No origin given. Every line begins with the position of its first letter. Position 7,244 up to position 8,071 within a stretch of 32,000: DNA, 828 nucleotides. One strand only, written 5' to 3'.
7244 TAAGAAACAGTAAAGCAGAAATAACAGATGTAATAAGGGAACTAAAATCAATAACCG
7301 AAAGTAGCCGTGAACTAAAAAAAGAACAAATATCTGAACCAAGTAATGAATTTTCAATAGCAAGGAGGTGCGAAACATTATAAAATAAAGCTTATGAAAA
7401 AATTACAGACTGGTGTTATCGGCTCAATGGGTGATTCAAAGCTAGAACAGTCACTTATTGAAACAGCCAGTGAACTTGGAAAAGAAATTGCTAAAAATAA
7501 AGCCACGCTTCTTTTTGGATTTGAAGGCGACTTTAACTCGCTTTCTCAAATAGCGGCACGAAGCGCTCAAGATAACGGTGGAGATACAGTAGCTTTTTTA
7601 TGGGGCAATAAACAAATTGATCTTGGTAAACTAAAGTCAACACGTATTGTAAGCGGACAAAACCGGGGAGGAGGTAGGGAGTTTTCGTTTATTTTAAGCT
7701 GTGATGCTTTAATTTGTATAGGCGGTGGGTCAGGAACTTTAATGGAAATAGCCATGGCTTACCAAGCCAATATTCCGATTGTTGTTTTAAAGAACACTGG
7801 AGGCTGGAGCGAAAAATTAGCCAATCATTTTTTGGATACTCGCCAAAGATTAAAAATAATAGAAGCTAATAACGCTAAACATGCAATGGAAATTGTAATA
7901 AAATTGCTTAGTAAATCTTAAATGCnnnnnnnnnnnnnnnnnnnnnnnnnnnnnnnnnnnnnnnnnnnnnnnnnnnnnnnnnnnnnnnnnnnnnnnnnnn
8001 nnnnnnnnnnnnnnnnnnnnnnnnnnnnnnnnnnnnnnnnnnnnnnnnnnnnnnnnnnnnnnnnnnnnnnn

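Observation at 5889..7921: Textbook T-box leader controls a PRT-like + LOG/SLOG-like gene pair instead of an aaRS or amino-acid gene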

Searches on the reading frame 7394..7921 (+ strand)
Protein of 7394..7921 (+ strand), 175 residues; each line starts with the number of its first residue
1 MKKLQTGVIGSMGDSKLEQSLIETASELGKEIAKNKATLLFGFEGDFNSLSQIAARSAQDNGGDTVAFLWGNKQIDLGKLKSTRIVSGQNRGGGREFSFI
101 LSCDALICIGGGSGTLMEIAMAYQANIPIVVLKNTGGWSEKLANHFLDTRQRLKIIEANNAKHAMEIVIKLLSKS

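Call 7: search_protein_families(library=pfam, proteins=[window:7394-7921:+], max_evalue=0.01)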
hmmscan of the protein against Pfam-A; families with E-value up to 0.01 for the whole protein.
window:7394-7921:+ (175 aa): 2 families
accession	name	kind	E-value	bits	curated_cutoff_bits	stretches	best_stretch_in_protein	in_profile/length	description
PF18306.6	LDcluster4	-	5.8e-24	84.9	26.3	1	4-164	2-150/151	SLOG cluster4 family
PF18171.6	LSDAT_prok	-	5.1e-05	23.1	25.4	1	105-164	126-183/195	SLOG in TRPM, prokaryote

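Call 8: search_protein_families(library=ncbifam, proteins=[window:7394-7921:+], max_evalue=0.01)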
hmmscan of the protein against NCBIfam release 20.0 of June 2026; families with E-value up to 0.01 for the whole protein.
window:7394-7921:+ (175 aa): 4 families
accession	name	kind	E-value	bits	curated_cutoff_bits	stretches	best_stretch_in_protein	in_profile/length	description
TIGR00725.1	TIGR00725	hypoth_equivalog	5.5e-24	84.4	106.9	1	8-168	3-158/159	TIGR00725 family protein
TIGR00730.1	TIGR00730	subfamily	3.5e-05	23.6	96.35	1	17-144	13-143/178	TIGR00730 family Rossman fold protein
NF058542.1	CtkRMPhLog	equivalog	0.00043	20.3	300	1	17-125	13-119/177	cytokinin riboside 5'-monophosphate phosphoribohydrolase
NF058525.1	Thoeris_type3_ThcA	equivalog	0.0039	16.9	110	1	103-153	118-170/184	Thoeris type III anti-phage system protein ThcA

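Call 57: search_solved_structures(query=window:7394-7921:+, max_evalue=0.01, show_alignments=2)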
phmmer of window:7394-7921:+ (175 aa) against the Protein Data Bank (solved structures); distinct sequences matched with E-value up to 0.01: 4.
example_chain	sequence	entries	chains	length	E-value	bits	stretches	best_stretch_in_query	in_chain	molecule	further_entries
1rcu_A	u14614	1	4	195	3.7e-12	49.5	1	6-172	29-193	conserved hypothetical protein VT76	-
2iz5_A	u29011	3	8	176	2.1e-10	43.8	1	8-140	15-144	MOCO CARRIER PROTEIN | MOLYBDENUM COFACTOR CARRIER PROTEIN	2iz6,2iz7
6y01_AAA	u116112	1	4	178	1.1e-05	28.5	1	7-141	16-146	p450 cytochrome, putative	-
3qua_A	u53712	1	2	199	0.0029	20.6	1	19-125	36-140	Putative uncharacterized protein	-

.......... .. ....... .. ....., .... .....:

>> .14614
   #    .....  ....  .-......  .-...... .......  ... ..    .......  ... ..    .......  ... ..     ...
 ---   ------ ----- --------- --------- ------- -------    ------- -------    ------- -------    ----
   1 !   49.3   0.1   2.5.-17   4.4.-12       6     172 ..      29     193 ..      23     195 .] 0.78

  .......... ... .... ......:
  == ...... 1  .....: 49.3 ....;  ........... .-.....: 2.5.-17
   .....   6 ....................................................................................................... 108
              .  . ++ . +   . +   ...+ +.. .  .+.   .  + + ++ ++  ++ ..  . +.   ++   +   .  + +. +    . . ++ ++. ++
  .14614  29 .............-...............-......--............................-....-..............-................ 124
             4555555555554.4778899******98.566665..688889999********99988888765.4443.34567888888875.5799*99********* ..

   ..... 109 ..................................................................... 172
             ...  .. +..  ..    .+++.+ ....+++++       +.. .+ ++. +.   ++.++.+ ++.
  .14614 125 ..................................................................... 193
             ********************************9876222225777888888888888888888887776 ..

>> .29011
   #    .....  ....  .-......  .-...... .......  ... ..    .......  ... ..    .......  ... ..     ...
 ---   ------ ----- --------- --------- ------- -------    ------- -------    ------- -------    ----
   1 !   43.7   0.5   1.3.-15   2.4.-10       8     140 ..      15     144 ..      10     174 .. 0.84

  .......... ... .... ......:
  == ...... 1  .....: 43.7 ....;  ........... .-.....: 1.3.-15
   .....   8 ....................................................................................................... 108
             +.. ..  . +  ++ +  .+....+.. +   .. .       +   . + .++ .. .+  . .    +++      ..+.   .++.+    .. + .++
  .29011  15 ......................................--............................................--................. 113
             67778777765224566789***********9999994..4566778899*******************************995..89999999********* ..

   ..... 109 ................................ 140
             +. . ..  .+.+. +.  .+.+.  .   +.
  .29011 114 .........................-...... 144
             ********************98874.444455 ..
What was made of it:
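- On LOG cytokinin/nucleotide phosphoribohydrolase (TIGR00730, NF058542): The same positions are kept in the non-enzymatic Moco carrier protein (call 57), so the motif does not prove catalysis.
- Closest known: LOG / PpnN nucleotide phosphoribohydrolases and the SLOG cluster-4 proteins TM1055. Different: Its nearest solved relatives have no demonstrated hydrolase activity, and one is a cofactor carrier (call 57).
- The SLOG clade includes a non-enzymatic carrier protein (call 57), so hydrolase activity is not assured.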

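Call 66: search_protein_families(library=padloc, proteins=[window:7394-7921:+], max_evalue=0.01)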
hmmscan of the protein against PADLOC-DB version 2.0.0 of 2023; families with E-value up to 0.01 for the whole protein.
window:7394-7921:+ (175 aa): 0 families

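Call 85: find_homologous_proteins(query=window:7394-7921:+, max_evalue=1e-10)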
Query window:7394-7921:+ (175 aa): 1546 proteins with E <= 1e-10 among 2544 candidates; the best 120 are listed.
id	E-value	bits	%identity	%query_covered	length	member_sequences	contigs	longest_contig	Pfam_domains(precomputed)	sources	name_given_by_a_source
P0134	7.3e-107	372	100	100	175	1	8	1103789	PF18306.7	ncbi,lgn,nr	ncbi:MAG: hypothetical protein HYW86_04025 [Candidatus Roizmanbacteria bacterium]|nr:MAG: hypothetic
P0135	6.7e-70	252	68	97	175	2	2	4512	PF18171.7,PF18306.7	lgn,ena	-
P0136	1.9e-68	247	66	97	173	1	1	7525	PF18306.7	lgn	-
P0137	7.0e-68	245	66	99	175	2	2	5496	PF18306.7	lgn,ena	-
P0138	1.0e-67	245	66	97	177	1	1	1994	PF18306.7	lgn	-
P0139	2.3e-67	244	65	99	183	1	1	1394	PF18306.7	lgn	-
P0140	3.5e-67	243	65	97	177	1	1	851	PF18306.7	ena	-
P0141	4.2e-67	243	65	100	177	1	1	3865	PF18306.7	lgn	-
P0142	6.5e-67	242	67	96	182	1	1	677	PF18306.7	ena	-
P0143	1.1e-66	242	65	98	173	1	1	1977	PF18171.7,PF18306.7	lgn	-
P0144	1.1e-66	241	63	97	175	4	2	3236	PF18306.7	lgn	-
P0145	1.2e-66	241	62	100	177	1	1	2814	PF18306.7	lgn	-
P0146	2.2e-66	241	68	99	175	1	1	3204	PF18306.7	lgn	-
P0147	2.3e-66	240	68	98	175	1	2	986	PF18306.7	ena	-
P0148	3.9e-66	240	66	98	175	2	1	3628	PF18171.7,PF18306.7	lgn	-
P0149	9.2e-66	239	68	98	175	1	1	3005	PF18306.7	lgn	-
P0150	2.1e-65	237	67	97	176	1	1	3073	PF18306.7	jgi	jgi:uncharacterized protein (TIGR00725 family)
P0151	3.2e-65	237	64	99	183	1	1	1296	PF18306.7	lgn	-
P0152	5.0e-65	236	63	97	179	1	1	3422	PF18171.7,PF18306.7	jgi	jgi:hypothetical protein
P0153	5.3e-65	236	61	97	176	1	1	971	PF18306.7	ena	-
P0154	6.1e-65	236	65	97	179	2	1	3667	PF18306.7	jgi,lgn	-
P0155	7.4e-65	236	64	97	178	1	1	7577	PF18306.7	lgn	-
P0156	1.5e-64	235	64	97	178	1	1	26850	PF18306.7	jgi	jgi:uncharacterized protein (TIGR00725 family)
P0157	1.6e-64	235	63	99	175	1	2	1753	PF18306.7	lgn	-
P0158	1.6e-64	234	65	98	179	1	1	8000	PF18306.7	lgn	-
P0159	2.1e-64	234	63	99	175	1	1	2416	PF18306.7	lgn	-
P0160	2.6e-64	234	63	97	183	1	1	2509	PF18306.7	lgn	-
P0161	5.8e-64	233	64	98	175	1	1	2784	PF18306.7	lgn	-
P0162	7.2e-64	232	64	99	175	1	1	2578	PF18306.7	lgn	-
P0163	9.9e-64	232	63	99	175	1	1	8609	PF18306.7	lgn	-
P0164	1.2e-63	232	62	99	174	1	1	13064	PF18306.7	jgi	-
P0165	1.7e-63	231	63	100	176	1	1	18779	PF18171.7,PF18306.7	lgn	-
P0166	2.1e-63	231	61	99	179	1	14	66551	PF18171.7,PF18306.7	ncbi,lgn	-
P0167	2.4e-63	231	60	98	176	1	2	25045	PF18306.7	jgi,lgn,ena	-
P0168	2.8e-63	230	64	98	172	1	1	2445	PF18306.7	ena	-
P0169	4.7e-63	230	63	97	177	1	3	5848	PF18306.7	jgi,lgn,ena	-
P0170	9.0e-63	229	63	99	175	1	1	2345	PF18306.7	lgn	-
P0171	1.3e-62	228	62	99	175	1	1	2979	PF18306.7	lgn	-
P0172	1.6e-62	228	61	100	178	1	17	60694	PF18171.7,PF18306.7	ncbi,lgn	-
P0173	1.7e-62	228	62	99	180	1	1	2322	PF18171.7,PF18306.7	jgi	-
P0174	1.8e-62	228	63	99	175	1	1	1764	PF18306.7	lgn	-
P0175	2.3e-62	227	62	99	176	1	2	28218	PF18306.7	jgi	jgi:uncharacterized protein (TIGR00725 family)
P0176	3.6e-62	227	60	99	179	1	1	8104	PF18306.7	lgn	-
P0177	4.8e-62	226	63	98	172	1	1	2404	PF18306.7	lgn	-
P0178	6.8e-62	226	61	99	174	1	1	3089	PF18306.7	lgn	-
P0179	7.9e-62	226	62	99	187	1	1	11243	PF18306.7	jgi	-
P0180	9.9e-62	225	61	98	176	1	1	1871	PF18306.7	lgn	-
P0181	1.4e-61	225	64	99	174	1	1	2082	PF18306.7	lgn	-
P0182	1.5e-61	225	61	99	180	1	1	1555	PF18306.7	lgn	-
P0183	1.8e-61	225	63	98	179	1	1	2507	PF18171.7,PF18306.7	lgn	-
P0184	2.0e-61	224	64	99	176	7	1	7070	PF18171.7,PF18306.7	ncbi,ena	-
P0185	2.4e-61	224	63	98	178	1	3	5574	PF18306.7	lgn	-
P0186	5.7e-61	223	61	98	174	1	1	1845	PF18306.7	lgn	-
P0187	8.4e-61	222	58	98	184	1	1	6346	PF18306.7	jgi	-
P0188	8.6e-61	222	61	98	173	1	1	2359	PF18306.7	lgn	-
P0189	1.2e-60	222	62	97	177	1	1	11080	PF18306.7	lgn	-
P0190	1.3e-60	222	61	99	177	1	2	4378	PF18306.7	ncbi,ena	-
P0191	1.7e-60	221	62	97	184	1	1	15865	PF18171.7,PF18306.7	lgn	-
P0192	1.9e-60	221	60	99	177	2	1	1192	PF18306.7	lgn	-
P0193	2.7e-60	221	58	100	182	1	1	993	PF18306.7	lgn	-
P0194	1.6e-59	218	60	98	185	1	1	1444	PF18306.7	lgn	-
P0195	1.7e-59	218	63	95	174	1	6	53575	PF18306.7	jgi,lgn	-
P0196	2.2e-59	218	62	93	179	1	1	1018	PF18306.7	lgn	-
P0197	2.8e-59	217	61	98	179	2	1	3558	PF18306.7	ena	-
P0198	5.3e-59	217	61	98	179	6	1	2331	PF18171.7,PF18306.7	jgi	jgi:uncharacterized protein (TIGR00725 family)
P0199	1.3e-58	215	63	96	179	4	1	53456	PF18306.7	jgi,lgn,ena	-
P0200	1.3e-58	215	58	99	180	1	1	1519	PF18306.7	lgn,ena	-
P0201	2.7e-58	214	60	98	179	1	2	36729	PF18306.7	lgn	-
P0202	4.9e-58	213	57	98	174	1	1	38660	PF18171.7,PF18306.7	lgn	-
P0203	1.1e-57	212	59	100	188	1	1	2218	PF18306.7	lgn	-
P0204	1.2e-57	212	60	100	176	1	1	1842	PF18306.7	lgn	-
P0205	5.4e-57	210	60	98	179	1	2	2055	PF18306.7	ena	-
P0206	5.4e-57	210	56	98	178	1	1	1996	PF18306.7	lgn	-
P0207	3.2e-56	207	61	94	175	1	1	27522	PF18171.7,PF18306.7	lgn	-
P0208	1.1e-55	206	58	98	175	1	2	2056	PF18306.7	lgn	-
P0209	1.2e-55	206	60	94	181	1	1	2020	PF18306.7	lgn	-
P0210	1.8e-55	205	58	98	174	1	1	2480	PF18306.7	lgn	-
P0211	2.5e-55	205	57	100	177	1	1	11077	PF18306.7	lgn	-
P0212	2.8e-55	204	57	95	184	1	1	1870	PF18306.7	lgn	-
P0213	2.8e-55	204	59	98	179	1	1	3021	PF18306.7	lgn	-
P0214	3.6e-55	204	56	98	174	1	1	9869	PF18306.7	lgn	-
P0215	5.9e-55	203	59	98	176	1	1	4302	PF18306.7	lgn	-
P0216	1.5e-54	202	64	86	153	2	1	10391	PF18306.7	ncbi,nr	ncbi:MAG: hypothetical protein HYU48_02465 [Candidatus Levybacteria bacterium]|nr:hypothetical prote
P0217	1.9e-54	202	53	98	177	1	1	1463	PF18171.7,PF18306.7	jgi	jgi:uncharacterized protein (TIGR00725 family)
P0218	2.6e-54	201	57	97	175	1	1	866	PF18306.7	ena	-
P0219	3.0e-54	201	57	99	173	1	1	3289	PF18306.7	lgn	-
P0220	4.8e-53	197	52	99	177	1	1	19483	PF18171.7,PF18306.7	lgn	-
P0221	4.8e-53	197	58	95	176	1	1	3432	PF18306.7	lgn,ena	-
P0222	8.9e-53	196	58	98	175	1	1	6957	PF18306.7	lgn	-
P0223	9.4e-53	196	57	98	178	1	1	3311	PF18306.7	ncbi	-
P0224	2.3e-52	195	59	92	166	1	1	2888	PF18306.7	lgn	-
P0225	4.1e-52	194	58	98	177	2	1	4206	PF18306.7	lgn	-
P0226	7.2e-52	193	56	97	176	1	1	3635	PF18306.7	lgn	-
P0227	1.6e-51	192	55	97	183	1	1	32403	PF18306.7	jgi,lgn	-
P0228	1.8e-51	192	51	96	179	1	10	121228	PF18306.7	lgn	-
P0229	1.9e-51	192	55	99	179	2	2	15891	PF18171.7,PF18306.7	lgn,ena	-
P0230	2.6e-51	192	56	98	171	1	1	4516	PF18306.7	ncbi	-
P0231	7.9e-51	190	56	97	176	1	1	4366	PF18171.7,PF18306.7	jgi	jgi:uncharacterized protein (TIGR00725 family)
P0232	4.3e-50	188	54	97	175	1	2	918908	PF18306.7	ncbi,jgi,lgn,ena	ncbi:MAG: hypothetical protein WC775_02825 [Patescibacteria group bacterium]|jgi:hypothetical protei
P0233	8.6e-50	187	55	97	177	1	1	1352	PF18306.7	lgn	-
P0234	2.1e-49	185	54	98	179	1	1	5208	PF18306.7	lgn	-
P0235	2.1e-49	185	51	99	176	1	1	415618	PF18171.7,PF18306.7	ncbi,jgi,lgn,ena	ncbi:MAG: hypothetical protein WC489_04370 [Patescibacteria group bacterium]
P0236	1.4e-48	183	55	99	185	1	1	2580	PF18306.7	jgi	jgi:uncharacterized protein (TIGR00725 family)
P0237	1.4e-48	183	54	97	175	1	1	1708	PF18306.7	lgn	-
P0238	2.5e-48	182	53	99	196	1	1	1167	PF18306.7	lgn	-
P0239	7.3e-48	180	49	99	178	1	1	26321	PF18306.7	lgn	-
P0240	9.1e-48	180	56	97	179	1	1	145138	PF18306.7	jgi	jgi:uncharacterized protein (TIGR00725 family)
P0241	9.5e-48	180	55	100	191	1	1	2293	PF18306.7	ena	-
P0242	2.2e-47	179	53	98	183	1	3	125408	PF18306.7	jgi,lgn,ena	-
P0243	2.6e-47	179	54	99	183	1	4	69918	PF18306.7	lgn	-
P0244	3.0e-47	178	53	99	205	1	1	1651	PF18306.7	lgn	-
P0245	3.2e-47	178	52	97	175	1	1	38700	PF18306.7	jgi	-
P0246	3.7e-47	178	54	99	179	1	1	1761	PF18306.7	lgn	-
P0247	4.4e-47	178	53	100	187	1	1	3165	PF18306.7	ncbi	-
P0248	4.9e-47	178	54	99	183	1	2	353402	PF18171.7,PF18306.7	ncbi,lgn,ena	-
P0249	5.2e-47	178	55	96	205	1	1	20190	PF18306.7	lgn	-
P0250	5.5e-47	177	52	99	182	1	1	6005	PF18306.7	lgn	-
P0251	9.7e-47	177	54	99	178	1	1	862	PF18306.7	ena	-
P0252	1.0e-46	177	55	99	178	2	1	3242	PF18306.7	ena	-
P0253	1.1e-46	177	53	97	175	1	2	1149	PF18306.7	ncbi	-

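Call 86: find_encoding_contigs(protein=P0166, flank=5000, max_places=3)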
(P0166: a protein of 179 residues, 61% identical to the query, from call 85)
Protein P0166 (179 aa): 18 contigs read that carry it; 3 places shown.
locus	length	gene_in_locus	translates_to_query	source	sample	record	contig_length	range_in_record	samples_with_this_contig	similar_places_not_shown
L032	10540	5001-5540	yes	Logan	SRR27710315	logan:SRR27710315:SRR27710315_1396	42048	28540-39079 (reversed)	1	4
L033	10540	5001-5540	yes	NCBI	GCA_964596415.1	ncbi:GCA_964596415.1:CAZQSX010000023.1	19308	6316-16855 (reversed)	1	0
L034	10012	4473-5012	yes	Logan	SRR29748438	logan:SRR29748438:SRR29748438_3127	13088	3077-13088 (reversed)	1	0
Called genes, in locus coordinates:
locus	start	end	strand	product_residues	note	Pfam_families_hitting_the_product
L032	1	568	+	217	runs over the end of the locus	PF22935:RM44_endonuclase, PF14622:Ribonucleas_3_3, PF00636:Ribonuclease_3, PF00035:dsrm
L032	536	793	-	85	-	-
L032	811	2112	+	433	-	PF00579:tRNA-synt_1b, PF22421:SYY_C-terminal (weak), PF01479:S4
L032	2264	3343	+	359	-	-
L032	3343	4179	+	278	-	PF05116:S6PP (faint), PF08282:Hydrolase_3 (weak)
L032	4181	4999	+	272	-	PF00294:PfkB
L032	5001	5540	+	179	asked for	PF18306:LDcluster4, PF18171:LSDAT_prok (weak)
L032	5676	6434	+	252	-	-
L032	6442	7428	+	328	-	PF00800:PDT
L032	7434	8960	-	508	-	PF00117:GATase, PF02540:NAD_synthase (faint), PF00958:GMP_synt_C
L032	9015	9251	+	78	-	PF00886:Ribosomal_S16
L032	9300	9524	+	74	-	PF13083:KH_KhpA-B, PF00013:KH_1 (weak)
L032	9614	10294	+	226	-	PF01746:tRNA_m1G_MT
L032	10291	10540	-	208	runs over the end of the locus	-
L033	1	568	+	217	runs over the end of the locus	PF22935:RM44_endonuclase, PF14622:Ribonucleas_3_3, PF00636:Ribonuclease_3, PF00035:dsrm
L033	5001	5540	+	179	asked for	PF18306:LDcluster4, PF18171:LSDAT_prok (weak)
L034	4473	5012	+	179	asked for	PF18306:LDcluster4, PF18171:LSDAT_prok (weak)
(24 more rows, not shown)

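Call 87: find_encoding_contigs(protein=P0232, flank=5000, max_places=2)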
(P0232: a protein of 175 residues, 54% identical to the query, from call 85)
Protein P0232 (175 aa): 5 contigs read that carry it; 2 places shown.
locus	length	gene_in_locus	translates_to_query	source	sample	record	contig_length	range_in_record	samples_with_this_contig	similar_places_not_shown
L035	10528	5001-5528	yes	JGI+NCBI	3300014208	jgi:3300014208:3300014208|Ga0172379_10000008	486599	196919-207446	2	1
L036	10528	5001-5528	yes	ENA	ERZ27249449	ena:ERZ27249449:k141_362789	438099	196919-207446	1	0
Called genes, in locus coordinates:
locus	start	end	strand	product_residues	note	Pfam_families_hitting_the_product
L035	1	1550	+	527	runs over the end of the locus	PF00156:Pribosyltran (weak), PF00702:Hydrolase, PF13419:HAD_2 (weak)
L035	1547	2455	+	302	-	PF01156:IU_nuc_hydro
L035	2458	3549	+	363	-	PF04389:Peptidase_M28 (weak), PF01546:Peptidase_M20, PF07687:M20_dimer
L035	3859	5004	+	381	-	-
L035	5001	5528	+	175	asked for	PF18306:LDcluster4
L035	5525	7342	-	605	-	PF00004:AAA, PF07728:AAA_5 (weak), PF17862:AAA_lid_3, PF01434:Peptidase_M41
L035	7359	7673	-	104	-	PF18895:T4SS_pilin (weak)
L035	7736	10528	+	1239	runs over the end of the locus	PF02861:Clp_N, PF00004:AAA, PF23569:NBD_SMAX1 (weak), PF17871:AAA_lid_9, PF00004:AAA, PF07724:AAA_2, PF07728:AAA_5, PF10431:ClpB_D2-small, +7 more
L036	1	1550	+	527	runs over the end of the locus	PF00156:Pribosyltran (weak), PF00702:Hydrolase, PF13419:HAD_2 (weak)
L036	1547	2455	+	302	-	PF01156:IU_nuc_hydro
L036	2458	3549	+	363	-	PF04389:Peptidase_M28 (weak), PF01546:Peptidase_M20, PF07687:M20_dimer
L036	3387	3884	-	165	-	-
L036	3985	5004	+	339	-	-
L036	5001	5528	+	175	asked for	PF18306:LDcluster4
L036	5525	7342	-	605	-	PF00004:AAA, PF07728:AAA_5 (weak), PF17862:AAA_lid_3, PF01434:Peptidase_M41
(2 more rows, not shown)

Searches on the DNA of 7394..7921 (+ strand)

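Call 88: search_rna_families(source=L032, start=480, end=2300, threshold=evalue, max_evalue=0.01, show_alignments=1)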
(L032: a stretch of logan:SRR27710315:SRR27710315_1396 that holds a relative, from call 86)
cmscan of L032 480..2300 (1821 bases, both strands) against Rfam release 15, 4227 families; matches with E-value up to 0.01: 0.
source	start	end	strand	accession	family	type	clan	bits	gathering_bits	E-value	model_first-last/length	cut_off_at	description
